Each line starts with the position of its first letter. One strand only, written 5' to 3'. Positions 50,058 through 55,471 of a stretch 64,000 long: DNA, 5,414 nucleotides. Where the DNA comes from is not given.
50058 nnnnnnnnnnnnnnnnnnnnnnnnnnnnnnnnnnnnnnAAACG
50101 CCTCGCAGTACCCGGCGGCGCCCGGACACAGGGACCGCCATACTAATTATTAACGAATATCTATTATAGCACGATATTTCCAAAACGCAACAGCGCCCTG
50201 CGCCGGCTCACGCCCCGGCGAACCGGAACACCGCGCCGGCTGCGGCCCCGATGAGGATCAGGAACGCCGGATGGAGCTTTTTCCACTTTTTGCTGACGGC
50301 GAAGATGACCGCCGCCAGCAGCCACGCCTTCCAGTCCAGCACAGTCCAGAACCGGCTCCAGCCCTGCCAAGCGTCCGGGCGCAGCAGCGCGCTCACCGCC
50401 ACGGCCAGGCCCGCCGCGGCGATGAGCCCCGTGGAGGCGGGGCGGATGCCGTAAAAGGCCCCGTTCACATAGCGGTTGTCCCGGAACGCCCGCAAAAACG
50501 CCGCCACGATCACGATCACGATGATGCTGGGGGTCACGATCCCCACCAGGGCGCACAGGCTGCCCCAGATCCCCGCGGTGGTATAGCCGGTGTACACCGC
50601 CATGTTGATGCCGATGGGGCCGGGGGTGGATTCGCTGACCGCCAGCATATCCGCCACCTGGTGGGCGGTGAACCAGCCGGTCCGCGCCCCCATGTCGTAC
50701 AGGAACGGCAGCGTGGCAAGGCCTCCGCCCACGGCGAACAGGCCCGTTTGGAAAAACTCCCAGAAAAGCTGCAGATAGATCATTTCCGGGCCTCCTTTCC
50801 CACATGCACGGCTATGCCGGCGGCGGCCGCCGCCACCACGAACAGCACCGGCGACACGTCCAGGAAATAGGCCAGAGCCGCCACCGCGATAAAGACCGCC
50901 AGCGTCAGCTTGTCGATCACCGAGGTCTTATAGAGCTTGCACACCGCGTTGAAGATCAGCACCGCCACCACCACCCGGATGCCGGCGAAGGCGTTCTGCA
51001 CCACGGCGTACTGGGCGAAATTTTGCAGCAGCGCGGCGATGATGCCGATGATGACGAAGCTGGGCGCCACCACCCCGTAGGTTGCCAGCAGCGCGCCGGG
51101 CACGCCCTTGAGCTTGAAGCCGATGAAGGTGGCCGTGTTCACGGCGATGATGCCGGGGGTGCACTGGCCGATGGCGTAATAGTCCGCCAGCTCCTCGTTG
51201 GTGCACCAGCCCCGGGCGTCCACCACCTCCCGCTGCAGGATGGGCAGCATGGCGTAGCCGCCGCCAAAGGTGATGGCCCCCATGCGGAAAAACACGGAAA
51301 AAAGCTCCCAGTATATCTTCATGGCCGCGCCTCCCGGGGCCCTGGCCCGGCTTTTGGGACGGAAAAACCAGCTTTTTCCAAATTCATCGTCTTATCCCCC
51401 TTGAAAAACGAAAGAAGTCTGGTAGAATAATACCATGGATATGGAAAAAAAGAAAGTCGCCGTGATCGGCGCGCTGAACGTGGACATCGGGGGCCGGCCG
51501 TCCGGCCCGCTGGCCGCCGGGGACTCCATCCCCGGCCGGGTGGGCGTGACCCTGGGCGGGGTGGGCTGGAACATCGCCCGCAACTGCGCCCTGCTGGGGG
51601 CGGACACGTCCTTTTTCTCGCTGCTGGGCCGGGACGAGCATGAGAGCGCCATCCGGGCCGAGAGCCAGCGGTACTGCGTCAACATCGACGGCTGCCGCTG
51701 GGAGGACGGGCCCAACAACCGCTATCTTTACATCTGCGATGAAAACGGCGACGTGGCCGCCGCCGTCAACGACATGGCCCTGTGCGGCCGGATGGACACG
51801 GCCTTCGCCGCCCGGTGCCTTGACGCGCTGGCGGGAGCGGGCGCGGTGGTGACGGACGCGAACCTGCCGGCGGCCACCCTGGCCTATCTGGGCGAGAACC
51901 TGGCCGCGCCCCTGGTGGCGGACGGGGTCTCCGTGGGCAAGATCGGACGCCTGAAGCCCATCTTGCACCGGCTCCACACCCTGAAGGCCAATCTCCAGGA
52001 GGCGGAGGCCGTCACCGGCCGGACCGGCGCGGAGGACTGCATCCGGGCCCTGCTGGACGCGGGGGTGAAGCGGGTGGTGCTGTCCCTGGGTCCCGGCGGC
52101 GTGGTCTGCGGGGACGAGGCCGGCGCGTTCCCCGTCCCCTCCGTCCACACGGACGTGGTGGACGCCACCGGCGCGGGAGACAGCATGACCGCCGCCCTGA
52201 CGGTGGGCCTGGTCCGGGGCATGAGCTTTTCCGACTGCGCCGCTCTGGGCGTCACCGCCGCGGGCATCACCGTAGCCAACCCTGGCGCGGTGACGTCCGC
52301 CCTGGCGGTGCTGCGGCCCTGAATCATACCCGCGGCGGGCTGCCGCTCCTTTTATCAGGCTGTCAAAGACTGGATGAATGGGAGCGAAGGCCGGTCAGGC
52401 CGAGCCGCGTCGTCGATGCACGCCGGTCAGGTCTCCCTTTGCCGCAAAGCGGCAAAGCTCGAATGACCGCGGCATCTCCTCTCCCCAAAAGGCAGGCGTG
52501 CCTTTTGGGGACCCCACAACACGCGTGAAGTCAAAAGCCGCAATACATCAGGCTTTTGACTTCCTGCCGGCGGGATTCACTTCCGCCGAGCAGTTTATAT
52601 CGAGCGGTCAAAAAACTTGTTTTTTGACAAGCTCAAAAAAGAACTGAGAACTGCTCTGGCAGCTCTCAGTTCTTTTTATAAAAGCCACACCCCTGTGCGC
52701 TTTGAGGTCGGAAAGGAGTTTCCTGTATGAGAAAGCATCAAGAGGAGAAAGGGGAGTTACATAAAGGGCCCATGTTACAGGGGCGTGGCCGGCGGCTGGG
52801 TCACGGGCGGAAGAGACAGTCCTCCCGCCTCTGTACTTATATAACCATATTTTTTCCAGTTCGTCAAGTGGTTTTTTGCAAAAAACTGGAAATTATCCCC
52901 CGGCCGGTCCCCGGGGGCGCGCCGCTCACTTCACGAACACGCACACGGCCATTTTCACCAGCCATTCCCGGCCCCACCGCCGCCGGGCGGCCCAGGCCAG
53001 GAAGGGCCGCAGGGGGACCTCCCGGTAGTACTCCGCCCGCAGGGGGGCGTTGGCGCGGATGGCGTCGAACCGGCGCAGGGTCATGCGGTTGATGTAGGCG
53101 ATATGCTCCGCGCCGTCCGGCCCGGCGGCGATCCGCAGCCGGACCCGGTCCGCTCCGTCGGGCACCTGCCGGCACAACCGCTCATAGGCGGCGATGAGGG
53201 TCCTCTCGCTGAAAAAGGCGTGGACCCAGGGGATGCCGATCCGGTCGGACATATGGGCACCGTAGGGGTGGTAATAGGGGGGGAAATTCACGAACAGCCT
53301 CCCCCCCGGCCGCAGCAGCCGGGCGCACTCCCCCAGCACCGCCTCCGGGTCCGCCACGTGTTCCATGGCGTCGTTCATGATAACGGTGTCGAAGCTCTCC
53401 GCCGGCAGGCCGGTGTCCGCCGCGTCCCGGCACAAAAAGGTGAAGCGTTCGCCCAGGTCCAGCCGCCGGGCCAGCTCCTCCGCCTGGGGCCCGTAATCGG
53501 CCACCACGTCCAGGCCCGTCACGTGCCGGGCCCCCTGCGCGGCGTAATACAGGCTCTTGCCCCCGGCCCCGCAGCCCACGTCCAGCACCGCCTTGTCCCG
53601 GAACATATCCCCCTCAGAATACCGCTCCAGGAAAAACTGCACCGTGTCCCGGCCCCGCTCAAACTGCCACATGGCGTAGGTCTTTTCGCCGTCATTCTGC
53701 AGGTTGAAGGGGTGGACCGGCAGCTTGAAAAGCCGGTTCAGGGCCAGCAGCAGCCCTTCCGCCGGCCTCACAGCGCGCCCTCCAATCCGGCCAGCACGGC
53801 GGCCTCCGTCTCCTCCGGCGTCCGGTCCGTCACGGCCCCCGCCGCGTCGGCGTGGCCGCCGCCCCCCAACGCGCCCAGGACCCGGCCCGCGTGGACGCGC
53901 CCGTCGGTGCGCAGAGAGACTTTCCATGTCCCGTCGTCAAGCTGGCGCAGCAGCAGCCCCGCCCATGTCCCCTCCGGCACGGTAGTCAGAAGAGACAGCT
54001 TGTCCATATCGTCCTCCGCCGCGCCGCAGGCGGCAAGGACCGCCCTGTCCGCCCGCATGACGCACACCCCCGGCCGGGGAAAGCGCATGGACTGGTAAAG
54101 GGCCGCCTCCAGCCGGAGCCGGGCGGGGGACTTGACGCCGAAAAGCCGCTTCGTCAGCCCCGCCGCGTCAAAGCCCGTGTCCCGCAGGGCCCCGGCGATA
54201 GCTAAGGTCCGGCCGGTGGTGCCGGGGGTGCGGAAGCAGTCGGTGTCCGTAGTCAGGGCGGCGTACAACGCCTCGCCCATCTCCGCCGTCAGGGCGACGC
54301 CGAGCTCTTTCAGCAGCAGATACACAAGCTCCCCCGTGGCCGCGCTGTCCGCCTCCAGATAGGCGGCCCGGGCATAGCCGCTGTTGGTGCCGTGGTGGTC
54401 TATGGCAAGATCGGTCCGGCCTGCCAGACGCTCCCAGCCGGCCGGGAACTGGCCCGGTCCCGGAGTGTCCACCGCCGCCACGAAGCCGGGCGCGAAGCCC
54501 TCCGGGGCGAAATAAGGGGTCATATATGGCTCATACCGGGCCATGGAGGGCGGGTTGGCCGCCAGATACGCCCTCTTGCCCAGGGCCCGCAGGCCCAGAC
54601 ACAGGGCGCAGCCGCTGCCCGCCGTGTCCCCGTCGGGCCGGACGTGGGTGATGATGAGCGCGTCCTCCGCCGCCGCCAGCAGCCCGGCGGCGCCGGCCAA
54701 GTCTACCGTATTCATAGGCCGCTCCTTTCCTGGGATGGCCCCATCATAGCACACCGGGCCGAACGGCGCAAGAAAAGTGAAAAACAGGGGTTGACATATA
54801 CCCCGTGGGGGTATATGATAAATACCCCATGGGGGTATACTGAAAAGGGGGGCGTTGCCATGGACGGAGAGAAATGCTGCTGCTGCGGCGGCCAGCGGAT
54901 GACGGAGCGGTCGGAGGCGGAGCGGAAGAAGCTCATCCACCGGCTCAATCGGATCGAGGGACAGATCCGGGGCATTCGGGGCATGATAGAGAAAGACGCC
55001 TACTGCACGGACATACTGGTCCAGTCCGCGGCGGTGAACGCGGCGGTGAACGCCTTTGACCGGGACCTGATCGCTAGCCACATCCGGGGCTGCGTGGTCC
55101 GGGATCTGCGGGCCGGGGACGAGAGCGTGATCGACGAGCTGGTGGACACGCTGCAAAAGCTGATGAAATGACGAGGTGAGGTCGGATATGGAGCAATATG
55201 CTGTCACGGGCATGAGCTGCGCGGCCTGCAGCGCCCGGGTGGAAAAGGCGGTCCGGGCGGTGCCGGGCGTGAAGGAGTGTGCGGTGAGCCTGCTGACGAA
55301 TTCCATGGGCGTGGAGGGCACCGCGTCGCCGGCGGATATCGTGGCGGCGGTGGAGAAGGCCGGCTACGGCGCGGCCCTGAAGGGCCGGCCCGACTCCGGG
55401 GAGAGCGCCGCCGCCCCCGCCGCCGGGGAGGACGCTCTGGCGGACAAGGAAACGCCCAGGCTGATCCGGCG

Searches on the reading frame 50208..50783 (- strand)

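Call 8: search_protein_families(library=pfam, proteins=[window:50208-50783:-], max_evalue=0.001)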
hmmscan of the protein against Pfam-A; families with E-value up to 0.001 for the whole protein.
window:50208-50783:- (191 aa): 1 family
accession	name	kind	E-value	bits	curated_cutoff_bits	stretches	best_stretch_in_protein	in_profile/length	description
PF02417.20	Chromate_transp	-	2.1e-43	148.7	28.6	1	4-183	1-165/166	Chromate transporter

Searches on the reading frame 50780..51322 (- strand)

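Call 8: search_protein_families(library=pfam, proteins=[window:50780-51322:-], max_evalue=0.001)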
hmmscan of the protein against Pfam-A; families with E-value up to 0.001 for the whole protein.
window:50780-51322:- (180 aa): 1 family
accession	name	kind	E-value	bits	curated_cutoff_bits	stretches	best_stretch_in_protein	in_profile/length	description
PF02417.20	Chromate_transp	-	1.1e-52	178.8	28.6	1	5-170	1-166/166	Chromate transporter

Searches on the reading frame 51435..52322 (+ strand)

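Call 8: search_protein_families(library=pfam, proteins=[window:51435-52322:+], max_evalue=0.001)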
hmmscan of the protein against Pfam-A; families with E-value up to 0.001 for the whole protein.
window:51435-52322:+ (295 aa): 1 family
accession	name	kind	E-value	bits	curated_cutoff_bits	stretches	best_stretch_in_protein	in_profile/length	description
PF00294.29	PfkB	-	9.7e-41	140.5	25.8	1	6-288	2-298/302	pfkB family carbohydrate kinase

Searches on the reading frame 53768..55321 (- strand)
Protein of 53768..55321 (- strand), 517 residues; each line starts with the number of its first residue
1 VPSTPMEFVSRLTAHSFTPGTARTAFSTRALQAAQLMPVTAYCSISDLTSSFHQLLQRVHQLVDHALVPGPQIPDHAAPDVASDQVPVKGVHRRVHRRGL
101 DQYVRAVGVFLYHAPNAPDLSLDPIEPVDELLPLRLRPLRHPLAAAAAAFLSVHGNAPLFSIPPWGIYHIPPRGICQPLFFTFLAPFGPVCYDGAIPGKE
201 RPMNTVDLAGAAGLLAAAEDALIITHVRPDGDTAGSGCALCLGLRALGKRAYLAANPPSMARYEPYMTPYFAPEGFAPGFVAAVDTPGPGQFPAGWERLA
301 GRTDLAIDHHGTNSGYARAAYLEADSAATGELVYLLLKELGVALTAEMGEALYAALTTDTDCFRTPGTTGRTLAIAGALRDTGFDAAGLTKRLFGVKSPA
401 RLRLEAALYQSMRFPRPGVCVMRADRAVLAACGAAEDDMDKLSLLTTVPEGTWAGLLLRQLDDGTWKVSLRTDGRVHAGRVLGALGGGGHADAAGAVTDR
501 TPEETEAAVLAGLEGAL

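Call 8: search_protein_families(library=pfam, proteins=[window:53768-55321:-], max_evalue=0.001)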
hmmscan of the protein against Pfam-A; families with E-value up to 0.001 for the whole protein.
window:53768-55321:- (517 aa): 2 families
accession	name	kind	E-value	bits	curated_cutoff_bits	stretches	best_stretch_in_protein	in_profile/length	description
PF02272.25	DHHA1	-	2.8e-09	37.8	25.9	1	456-507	35-91/102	DHHA1 domain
PF01368.27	DHH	-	4.4e-09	37.1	28.1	1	222-355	3-124/125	DHH family, N-terminal domain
